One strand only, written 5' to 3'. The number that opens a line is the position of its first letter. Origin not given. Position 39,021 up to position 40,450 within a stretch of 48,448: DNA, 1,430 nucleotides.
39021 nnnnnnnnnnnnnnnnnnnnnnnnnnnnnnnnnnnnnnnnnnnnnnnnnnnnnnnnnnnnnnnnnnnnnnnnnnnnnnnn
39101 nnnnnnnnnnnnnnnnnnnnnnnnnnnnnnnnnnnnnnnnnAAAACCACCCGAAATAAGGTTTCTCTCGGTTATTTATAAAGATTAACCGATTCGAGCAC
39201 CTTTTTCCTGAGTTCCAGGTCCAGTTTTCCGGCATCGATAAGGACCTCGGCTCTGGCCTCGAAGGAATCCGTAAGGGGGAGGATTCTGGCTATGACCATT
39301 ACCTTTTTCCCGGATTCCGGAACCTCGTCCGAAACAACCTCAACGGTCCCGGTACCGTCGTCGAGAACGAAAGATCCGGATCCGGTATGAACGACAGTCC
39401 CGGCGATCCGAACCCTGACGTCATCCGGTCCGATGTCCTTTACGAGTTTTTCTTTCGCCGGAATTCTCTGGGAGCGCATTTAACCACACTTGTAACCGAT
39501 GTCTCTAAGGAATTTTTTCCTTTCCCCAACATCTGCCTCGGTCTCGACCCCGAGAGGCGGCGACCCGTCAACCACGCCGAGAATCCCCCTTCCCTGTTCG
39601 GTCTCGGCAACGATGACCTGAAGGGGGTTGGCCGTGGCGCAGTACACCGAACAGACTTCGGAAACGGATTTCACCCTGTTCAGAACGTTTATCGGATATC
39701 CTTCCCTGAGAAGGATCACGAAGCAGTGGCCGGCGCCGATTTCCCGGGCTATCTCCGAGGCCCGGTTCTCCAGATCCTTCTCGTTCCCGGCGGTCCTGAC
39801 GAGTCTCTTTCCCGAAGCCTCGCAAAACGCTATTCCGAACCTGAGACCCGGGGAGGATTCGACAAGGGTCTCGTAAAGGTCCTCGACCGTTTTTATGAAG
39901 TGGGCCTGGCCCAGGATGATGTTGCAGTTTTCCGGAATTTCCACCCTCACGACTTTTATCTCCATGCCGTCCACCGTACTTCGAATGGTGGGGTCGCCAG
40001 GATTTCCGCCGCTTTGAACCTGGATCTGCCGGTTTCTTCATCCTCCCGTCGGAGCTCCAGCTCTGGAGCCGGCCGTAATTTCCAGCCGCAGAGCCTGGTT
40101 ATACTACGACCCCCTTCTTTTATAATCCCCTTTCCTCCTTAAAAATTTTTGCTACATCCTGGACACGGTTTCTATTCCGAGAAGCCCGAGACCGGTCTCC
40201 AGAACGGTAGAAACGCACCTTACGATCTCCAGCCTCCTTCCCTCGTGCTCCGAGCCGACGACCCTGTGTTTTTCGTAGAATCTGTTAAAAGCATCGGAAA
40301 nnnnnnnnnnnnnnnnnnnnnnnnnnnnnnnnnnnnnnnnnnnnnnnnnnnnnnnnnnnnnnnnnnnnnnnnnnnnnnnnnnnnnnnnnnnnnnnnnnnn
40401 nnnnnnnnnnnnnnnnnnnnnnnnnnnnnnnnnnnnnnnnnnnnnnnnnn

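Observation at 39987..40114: Candidate tRNA-Trp gene interrupted at three positions (D-loop, anticodon loop, T-loop)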

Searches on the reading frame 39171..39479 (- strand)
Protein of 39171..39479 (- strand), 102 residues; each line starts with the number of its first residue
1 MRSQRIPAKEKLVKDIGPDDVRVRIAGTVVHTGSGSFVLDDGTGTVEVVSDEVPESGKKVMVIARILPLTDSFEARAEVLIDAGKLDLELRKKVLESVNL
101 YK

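Call 11: search_protein_families(library=pfam, proteins=[window:39171-39479:-])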
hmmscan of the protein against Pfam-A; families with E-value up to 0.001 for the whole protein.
window:39171-39479:- (102 aa): 1 family
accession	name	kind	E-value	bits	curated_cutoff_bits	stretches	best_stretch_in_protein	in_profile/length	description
PF16100.11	RMI2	-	5.1e-05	23.5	29.4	1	23-85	41-110/132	RecQ-mediated genome instability protein 2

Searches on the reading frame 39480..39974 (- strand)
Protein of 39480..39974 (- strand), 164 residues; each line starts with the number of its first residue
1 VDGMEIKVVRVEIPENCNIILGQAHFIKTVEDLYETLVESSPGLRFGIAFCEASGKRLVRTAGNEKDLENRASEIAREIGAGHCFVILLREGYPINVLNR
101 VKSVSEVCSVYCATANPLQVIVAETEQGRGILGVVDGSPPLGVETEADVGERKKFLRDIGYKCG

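Call 11: search_protein_families(library=pfam, proteins=[window:39480-39974:-])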
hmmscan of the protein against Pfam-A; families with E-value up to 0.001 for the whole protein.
window:39480-39974:- (164 aa): 1 family
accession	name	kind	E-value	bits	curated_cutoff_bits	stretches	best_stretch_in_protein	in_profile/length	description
PF04008.19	Adenosine_kin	-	2.2e-76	255.3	25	1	9-162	1-154/154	Adenosine specific kinase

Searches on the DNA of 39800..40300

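Call 4: search_rna_families(source=window, start=39800, end=40300, threshold=evalue, max_evalue=10, show_alignments=5)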
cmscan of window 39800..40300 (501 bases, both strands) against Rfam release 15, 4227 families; matches with E-value up to 10: 1.
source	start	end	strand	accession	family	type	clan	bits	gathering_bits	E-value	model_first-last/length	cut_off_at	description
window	40117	40188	-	RF02147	MEG8_3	Gene; lncRNA;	-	12.4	40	1.4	1-66/66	no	Maternally expressed 8 exon 3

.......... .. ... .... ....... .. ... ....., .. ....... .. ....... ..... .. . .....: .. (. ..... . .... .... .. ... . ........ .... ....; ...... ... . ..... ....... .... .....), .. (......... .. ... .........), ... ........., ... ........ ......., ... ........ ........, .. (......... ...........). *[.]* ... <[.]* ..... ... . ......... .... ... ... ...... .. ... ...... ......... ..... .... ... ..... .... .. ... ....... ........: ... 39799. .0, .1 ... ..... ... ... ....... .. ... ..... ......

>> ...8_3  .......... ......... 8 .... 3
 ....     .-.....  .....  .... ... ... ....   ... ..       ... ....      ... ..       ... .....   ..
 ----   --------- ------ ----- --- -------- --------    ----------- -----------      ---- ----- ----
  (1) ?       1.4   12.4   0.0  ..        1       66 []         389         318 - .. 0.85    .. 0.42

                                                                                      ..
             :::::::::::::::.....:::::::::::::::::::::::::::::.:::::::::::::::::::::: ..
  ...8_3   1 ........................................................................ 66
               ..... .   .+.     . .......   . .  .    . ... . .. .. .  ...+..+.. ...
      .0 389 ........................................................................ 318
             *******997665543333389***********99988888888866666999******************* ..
